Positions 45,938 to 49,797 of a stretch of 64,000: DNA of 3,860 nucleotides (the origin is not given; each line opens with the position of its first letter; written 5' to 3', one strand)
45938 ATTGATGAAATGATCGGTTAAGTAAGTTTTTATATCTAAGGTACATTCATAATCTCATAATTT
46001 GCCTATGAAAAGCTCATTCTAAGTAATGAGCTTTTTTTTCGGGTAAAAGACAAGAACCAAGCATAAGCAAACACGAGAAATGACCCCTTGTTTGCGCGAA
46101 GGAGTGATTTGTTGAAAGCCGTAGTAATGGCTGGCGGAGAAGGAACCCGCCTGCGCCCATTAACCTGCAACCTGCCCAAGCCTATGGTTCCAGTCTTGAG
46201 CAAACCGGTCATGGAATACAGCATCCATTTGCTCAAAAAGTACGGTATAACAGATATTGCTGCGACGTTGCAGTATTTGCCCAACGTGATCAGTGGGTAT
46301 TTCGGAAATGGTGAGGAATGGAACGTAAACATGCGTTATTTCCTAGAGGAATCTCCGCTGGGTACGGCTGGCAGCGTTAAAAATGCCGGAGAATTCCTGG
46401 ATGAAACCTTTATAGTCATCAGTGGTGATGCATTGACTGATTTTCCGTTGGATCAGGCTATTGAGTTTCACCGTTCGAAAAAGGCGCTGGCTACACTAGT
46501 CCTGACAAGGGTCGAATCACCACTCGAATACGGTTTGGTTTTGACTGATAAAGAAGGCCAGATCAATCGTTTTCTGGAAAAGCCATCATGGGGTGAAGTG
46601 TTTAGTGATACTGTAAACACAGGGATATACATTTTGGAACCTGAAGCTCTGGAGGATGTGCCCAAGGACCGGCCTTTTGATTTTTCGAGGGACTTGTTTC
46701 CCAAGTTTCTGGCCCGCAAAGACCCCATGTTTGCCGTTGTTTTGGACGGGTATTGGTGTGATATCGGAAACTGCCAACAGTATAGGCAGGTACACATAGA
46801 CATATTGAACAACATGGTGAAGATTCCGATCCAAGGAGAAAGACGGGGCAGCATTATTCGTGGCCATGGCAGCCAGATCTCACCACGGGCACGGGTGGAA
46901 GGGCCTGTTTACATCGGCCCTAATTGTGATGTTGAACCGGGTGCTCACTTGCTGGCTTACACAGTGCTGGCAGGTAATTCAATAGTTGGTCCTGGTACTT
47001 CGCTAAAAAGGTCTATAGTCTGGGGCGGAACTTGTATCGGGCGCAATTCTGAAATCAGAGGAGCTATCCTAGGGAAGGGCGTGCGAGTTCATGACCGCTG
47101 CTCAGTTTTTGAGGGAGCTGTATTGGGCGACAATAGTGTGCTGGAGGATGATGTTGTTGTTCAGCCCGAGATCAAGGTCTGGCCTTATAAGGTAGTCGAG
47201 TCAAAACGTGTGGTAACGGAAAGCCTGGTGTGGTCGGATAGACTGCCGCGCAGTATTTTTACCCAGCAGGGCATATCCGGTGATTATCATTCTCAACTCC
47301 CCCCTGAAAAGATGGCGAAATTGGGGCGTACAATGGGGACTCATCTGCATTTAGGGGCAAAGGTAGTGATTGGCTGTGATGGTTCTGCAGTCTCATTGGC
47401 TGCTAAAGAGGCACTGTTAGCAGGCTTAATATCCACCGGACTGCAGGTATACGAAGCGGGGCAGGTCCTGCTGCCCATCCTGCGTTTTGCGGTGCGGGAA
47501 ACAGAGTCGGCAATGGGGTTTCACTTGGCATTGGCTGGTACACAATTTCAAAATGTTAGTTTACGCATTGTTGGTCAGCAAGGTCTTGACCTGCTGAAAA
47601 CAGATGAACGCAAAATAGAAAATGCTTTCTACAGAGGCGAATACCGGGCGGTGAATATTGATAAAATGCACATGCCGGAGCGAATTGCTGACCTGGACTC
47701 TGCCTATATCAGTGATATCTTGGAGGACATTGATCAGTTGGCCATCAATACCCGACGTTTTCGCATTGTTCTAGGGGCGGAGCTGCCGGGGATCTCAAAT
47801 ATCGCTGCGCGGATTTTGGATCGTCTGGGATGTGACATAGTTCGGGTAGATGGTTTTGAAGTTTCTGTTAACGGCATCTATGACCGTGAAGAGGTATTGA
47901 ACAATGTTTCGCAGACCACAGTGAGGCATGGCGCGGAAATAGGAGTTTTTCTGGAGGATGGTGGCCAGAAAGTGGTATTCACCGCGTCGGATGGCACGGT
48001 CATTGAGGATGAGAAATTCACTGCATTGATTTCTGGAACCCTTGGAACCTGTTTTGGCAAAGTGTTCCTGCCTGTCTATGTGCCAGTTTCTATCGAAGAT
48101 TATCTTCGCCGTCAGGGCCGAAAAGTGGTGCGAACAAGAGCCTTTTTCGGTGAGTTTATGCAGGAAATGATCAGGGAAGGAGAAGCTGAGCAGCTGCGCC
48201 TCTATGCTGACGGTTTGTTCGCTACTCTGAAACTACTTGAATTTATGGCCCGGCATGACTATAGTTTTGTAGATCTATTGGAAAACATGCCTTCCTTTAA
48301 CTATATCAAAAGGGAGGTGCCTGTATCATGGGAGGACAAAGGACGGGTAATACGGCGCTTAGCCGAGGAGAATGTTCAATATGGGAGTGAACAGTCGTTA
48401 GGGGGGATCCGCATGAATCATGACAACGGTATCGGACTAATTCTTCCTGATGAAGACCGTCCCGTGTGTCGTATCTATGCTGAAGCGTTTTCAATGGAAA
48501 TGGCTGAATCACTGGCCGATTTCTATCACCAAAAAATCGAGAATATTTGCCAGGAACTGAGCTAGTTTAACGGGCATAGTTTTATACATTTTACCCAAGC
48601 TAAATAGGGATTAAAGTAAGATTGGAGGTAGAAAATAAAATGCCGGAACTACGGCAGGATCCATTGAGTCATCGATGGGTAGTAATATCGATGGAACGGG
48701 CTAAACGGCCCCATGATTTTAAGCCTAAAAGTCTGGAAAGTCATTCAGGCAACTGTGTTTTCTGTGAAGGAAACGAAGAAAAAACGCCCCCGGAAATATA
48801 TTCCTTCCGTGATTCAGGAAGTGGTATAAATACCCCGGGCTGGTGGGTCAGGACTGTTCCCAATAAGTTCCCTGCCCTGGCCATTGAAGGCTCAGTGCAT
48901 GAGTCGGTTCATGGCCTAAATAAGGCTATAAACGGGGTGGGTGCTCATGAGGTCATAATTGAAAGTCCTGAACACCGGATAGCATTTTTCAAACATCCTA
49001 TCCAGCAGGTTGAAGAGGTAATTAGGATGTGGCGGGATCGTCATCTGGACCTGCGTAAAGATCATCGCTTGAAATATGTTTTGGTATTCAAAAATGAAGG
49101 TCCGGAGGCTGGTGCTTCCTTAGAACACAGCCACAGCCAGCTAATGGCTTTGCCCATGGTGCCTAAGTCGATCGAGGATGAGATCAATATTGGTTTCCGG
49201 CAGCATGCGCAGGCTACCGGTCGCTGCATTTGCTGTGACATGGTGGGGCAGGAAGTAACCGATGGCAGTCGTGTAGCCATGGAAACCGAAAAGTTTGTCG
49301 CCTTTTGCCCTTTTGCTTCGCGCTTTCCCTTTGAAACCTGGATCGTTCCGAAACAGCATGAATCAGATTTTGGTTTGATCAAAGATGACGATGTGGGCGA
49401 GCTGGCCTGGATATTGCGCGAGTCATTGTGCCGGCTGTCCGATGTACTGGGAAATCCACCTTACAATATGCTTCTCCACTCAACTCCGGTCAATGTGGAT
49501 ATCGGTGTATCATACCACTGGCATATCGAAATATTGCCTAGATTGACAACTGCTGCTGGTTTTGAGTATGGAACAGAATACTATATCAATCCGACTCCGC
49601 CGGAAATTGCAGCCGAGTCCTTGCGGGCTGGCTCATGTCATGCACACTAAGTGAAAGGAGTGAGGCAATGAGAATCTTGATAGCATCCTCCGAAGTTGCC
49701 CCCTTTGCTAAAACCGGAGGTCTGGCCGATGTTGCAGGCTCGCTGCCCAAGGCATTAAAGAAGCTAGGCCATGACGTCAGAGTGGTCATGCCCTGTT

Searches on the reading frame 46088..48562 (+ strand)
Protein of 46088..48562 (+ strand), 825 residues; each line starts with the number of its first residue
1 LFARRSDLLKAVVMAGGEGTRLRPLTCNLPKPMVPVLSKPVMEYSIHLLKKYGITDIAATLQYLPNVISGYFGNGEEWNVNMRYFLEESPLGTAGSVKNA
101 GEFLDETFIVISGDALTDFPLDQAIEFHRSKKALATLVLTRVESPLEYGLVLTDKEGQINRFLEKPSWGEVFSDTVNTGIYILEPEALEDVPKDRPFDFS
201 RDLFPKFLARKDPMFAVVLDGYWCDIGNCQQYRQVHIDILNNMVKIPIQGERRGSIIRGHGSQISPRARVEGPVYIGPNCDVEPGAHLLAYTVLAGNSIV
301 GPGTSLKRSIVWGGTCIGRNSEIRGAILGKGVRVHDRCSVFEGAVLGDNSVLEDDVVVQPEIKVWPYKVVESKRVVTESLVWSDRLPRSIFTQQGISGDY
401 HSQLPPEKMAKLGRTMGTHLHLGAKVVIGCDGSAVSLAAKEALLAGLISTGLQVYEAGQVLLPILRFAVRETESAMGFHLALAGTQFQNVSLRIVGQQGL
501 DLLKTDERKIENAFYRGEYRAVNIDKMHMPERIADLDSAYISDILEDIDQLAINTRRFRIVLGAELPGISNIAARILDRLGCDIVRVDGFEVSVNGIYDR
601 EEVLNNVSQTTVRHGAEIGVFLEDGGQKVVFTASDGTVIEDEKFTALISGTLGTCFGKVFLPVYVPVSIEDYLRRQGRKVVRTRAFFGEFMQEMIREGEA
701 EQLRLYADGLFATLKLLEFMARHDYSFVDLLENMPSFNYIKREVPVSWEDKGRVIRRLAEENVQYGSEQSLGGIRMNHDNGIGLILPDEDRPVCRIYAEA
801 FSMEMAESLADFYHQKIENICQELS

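Call 3: search_protein_families(library=pfam, proteins=[window:46088-48562:+], max_evalue=1)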
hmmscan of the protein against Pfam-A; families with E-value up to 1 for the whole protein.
window:46088-48562:+ (825 aa): 11 families
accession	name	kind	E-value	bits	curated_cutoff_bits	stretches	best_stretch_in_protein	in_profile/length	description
PF00483.29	NTP_transferase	-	2e-54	185.2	21.2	1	10-240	1-243/245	Nucleotidyl transferase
PF02878.22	PGM_PMM_I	-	2.8e-15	56.7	22.5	1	389-517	2-134/138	Phosphoglucomutase/phosphomannomutase, alpha/beta/alpha domain I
PF25084.1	LbH_EIF2B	-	6.3e-14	52.3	54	1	255-358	3-105/105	EIF2B subunit epsilon LbH domain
PF00132.30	Hexapep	-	4.5e-09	36.1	27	2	259-288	5-34/36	Bacterial transferase hexapeptide (six repeats)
PF24894.1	Hexapep_GlmU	-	0.00055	20.4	23.3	1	290-340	33-83/104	GlmU-like, C-terminal hexapeptide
PF12804.13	NTP_transf_3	-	0.00064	20.4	27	1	11-69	1-53/160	MobA-like NTP transferase domain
PF02880.22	PGM_PMM_III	-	0.0043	17.6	20.7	0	706-734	83-112/115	Phosphoglucomutase/phosphomannomutase, alpha/beta/alpha domain III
PF02879.22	PGM_PMM_II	-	0.0046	17.9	29.3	1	539-621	2-88/103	Phosphoglucomutase/phosphomannomutase, alpha/beta/alpha domain II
PF25087.1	GMPPB_C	-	0.036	14.2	39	1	279-371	4-96/110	GMPPB C-terminal domain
PF14602.12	Hexapep_2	-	0.063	13.5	27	0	316-334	9-26/34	Hexapeptide repeat of succinyl-transferase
PF25247.1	LbH_GLGC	-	0.16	12.3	27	1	315-363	74-122/135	GLGC left-handed parallel beta-helix domain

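Call 5: search_protein_families(library=ncbifam, proteins=[window:46088-48562:+], max_evalue=0.1)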
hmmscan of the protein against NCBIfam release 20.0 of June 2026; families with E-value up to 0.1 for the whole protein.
window:46088-48562:+ (825 aa): 46 families (the best 25 are shown)
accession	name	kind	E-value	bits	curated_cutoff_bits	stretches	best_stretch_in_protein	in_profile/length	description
NF052502.1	man1P_GTase_Rv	exception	1.3e-70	238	440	1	10-349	2-339/352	mannose-1-phosphate guanylyltransferase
TIGR03992.1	Arch_glmU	subfamily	1.2e-55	189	292.1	1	10-332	2-325/393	bifunctional sugar-1-phosphate nucleotidylyltransferase/acetyltransferase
TIGR01208.1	rmlA_long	equivalog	1.8e-46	158.7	320.25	1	10-350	1-349/353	glucose-1-phosphate thymidylyltransferase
TIGR03990.1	Arch_GlmM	equivalog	3.2e-46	158.1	439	1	389-816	2-443/444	phosphoglucosamine mutase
NF041173.1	Sug_nt_acttase_Thmprot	equivalog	5.6e-37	127.6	600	1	9-332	1-325/405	bifunctional sugar-1-phosphate nucleotidylyltransferase/acetyltransferase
NF003670.0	PRK05293.1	equivalog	1e-33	116.8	470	1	11-344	7-362/382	glucose-1-phosphate adenylyltransferase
NF045761.1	NAMPUrTaseMurU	equivalog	3.6e-32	112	250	1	9-235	1-223/226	N-acetylmuramate alpha-1-phosphate uridylyltransferase MurU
NF049965.1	GlMnHpPGnyltfHddC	equivalog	3.7e-32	111.8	300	1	10-235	2-217/221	D-glycero-D-manno-heptose 1-phosphate guanosyltransferase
TIGR02091.1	glgC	equivalog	1.1e-28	100.3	424.9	1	11-339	3-361/364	glucose-1-phosphate adenylyltransferase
NF041313.1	UDPGP_AglF_Halo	equivalog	6.7e-27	94.4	400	1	9-191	1-182/234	UTP--glucose-1-phosphate uridylyltransferase AglF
TIGR02623.1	G1P_cyt_trans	equivalog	3.3e-23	82.5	300.25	2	92-226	105-232/255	glucose-1-phosphate cytidylyltransferase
NF010935.0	PRK14355.1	equivalog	9.9e-21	73.9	718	2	9-190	4-185/459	bifunctional UDP-N-acetylglucosamine diphosphorylase/glucosamine-1-phosphate N-acetyltransferase GlmU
NF002023.0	PRK00844.1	subfamily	2.1e-20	72.9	458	1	10-340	8-381/408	glucose-1-phosphate adenylyltransferase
TIGR01173.1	glmU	equivalog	8e-20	71.1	366.85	2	10-190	2-179/452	bifunctional UDP-N-acetylglucosamine diphosphorylase/glucosamine-1-phosphate N-acetyltransferase GlmU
NF010934.1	PRK14354.1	equivalog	1.6e-19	69.7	450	1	11-189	2-178/447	bifunctional UDP-N-acetylglucosamine diphosphorylase/glucosamine-1-phosphate N-acetyltransferase GlmU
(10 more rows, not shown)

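Call 46: search_solved_structures(query=window:46088-48562:+, max_evalue=1e-8)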
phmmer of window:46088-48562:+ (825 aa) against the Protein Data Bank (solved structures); distinct sequences matched with E-value up to 1e-8: 64 (the best 60 are shown).
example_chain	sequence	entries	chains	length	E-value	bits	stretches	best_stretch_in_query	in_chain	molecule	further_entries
8x7s_B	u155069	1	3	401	1.8e-62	214.8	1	5-319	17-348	UTP--glucose-1-phosphate uridylyltransferase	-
7x8j_A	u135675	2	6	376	3.6e-50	174.1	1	9-362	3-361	Mannose-1-phosphate guanylyltransferase 1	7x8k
8yre_D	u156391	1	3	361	6e-50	173.4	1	9-362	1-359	Mannose-1-phosphate guanylyltransferase 1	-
7whr_B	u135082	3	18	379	4.8e-48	167.1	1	8-371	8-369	Nucleotidyl transferase family protein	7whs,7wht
7d72_K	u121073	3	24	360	1.5e-43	152.2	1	9-369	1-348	Mannose-1-phosphate guanyltransferase beta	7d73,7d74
5z09_A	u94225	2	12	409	2.5e-30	108.4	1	9-332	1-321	Dual sugar-1-phosphate nucleotidylyltransferase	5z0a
2ggo_A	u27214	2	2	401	5e-30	107.5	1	9-332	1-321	401aa long hypothetical glucose-1-phosphate thymidylyltransferase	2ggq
5xhw_A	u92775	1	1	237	4.1e-26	94.5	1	10-233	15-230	Putative 6-deoxy-D-mannoheptose pathway protein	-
6jq8_A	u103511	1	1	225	6.5e-26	93.9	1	11-233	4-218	Putative 6-deoxy-D-mannoheptose pathway protein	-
7d72_A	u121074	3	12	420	9.1e-26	93.4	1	8-190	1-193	Mannose-1-phosphate guanyltransferase alpha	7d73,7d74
9du5_A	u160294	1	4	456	1.9e-25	92.3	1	390-810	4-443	Phosphoglucomutase/phosphomannomutase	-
1wqa_A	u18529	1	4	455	3.5e-24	88.1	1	390-810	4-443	phospho-sugar mutase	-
4y7t_A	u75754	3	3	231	4.7e-20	74.5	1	9-146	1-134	Nucleotidyl transferase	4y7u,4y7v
2f7l_A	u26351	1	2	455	1.1e-19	73.2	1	390-811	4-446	455aa long hypothetical phospho-sugar mutase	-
8yre_A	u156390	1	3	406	6.9e-19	70.6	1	9-335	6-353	ADP-glucose pyrophosphorylase family protein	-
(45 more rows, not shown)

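Call 74: find_related_loci(query=A6, collection=metagenome_contigs, flank=10000)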
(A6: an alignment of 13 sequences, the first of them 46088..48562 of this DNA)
Query A6 (825 aa) in metagenome_contigs; peptide patterns used: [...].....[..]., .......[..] (x = any residue, [..] = any of these).
600 stretches matched a pattern (row limit reached: there are more); 592 encode a relative of the query (tblastn E <= 1e-3); the best 80 are kept; 80 distinct loci.
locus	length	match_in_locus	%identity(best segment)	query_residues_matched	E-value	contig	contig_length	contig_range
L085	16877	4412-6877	43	1-821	0e+0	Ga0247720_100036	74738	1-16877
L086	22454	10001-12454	40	9-822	0e+0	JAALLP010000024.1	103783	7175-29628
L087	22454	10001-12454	40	9-822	0e+0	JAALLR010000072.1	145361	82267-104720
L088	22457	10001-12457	39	5-822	0e+0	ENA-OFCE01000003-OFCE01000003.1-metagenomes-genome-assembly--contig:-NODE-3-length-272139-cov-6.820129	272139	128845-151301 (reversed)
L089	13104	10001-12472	41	9-820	0e+0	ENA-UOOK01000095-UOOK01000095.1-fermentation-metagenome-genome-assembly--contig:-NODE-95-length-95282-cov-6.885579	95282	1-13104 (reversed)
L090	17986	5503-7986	40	2-824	0e+0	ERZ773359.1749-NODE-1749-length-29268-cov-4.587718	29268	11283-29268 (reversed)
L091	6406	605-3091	41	4-823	0e+0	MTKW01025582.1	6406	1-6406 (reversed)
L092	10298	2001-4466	41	9-820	0e+0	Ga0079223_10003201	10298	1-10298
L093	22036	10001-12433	39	9-820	0e+0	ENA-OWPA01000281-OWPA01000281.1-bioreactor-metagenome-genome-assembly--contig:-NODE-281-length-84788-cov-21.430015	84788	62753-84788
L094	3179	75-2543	40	5-822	0e+0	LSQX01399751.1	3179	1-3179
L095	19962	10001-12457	39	9-823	0e+0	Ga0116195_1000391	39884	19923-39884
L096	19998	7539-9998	40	9-817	0e+0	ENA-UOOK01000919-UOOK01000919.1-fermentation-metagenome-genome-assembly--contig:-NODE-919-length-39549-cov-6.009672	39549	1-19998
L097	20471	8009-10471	41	9-823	0e+0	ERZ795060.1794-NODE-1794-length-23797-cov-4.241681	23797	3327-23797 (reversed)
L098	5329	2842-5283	38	8-823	0e+0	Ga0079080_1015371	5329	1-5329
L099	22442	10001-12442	37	8-823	0e+0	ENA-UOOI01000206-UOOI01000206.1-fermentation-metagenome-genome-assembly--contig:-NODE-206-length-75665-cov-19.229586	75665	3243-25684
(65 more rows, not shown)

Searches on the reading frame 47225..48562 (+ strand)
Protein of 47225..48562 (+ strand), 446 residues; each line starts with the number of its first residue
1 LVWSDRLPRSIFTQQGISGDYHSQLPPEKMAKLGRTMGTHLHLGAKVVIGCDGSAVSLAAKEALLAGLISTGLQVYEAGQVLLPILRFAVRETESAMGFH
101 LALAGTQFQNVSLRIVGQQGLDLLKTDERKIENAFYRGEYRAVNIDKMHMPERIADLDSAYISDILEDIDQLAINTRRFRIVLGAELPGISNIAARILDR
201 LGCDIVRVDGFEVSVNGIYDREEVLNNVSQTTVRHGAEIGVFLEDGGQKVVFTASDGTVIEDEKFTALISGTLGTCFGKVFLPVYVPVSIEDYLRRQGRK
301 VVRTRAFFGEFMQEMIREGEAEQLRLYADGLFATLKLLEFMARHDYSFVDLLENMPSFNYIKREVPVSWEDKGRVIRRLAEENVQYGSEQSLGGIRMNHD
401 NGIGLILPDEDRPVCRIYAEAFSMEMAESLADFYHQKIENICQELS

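Call 47: search_solved_structures(query=window:47225-48562:+, max_evalue=1e-15, show_alignments=2)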
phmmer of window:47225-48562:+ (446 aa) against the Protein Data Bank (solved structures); distinct sequences matched with E-value up to 1e-15: 4.
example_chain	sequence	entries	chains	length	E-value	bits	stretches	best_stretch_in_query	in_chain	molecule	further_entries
9du5_A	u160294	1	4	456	5.3e-26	94.8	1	11-431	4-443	Phosphoglucomutase/phosphomannomutase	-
1wqa_A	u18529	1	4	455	9.9e-25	90.6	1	11-431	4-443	phospho-sugar mutase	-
2f7l_A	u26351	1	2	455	3.5e-20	75.6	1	11-432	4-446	455aa long hypothetical phospho-sugar mutase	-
9ix8_A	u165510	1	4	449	1e-17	67.5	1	11-444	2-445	Phosphopentomutase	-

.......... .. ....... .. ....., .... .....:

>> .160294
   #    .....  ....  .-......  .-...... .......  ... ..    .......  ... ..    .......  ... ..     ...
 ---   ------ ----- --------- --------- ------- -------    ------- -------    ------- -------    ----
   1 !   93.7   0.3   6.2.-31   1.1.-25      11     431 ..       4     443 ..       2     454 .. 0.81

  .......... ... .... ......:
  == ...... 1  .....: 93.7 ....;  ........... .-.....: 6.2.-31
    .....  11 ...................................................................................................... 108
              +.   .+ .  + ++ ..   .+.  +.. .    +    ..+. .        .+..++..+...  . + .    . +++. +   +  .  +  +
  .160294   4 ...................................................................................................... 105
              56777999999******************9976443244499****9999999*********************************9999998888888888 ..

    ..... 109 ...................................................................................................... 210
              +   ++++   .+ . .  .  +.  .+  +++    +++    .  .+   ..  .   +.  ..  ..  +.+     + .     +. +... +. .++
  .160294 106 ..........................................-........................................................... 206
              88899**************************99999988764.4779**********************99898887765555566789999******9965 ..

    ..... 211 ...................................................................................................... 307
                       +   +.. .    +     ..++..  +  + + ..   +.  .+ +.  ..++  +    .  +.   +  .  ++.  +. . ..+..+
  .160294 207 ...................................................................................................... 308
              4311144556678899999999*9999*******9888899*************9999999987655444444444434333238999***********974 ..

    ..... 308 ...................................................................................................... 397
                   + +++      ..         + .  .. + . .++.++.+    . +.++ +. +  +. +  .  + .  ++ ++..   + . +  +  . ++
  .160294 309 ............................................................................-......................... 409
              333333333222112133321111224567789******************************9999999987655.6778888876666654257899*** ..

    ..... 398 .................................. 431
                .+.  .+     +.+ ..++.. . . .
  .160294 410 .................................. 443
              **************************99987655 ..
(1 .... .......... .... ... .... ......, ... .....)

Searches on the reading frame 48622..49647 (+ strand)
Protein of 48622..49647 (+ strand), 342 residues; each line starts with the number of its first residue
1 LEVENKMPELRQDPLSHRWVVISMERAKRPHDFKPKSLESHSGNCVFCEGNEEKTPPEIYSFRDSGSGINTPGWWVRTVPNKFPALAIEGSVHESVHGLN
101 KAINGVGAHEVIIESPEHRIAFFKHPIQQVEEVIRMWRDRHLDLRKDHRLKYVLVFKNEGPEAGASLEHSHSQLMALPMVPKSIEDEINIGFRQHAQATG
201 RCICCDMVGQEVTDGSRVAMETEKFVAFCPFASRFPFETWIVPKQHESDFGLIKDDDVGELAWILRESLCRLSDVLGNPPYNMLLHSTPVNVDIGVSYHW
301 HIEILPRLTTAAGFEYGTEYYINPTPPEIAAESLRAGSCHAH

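Call 3: search_protein_families(library=pfam, proteins=[window:48622-49647:+], max_evalue=1)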
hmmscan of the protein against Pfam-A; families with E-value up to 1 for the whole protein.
window:48622-49647:+ (342 aa): 6 families
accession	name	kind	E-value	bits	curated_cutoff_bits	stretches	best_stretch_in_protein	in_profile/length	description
PF01087.27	GalP_UDP_transf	-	8.6e-16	59.3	22.1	1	6-181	10-184/184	Galactose-1-phosphate uridyl transferase, N-terminal domain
PF16268.10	DUF4921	-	5.4e-15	55.7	28.5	1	143-328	213-387/425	Domain of unknown function (DUF4921)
PF16285.10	DUF4931_N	-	2.1e-09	38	24.1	1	110-177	54-121/124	Domain of unknown function (DUF4931) N-terminal domain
PF02744.22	GalP_UDP_tr_C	-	4.3e-09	36.8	29.2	1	192-304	5-119/165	Galactose-1-phosphate uridyl transferase, C-terminal domain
PF19327.4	Ap4A_phos_N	-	0.00032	20.7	23.1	1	154-184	137-167/177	Ap4A phosphorylase N-terminal domain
PF01230.28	HIT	-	0.0038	18.3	21.5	0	216-302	6-92/98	HIT domain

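Call 5: search_protein_families(library=ncbifam, proteins=[window:48622-49647:+], max_evalue=0.1)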
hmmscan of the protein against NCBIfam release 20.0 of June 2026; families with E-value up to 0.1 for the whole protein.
window:48622-49647:+ (342 aa): 2 families
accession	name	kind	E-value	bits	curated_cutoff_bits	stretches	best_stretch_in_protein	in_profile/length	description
NF008724.0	PRK11720.1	equivalog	2.3e-42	145.4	448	1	6-336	8-337/348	UDP-glucose--hexose-1-phosphate uridylyltransferase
TIGR00209.1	galT_1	equivalog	9.8e-36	123.4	102.1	1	8-312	11-308/349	galactose-1-phosphate uridylyltransferase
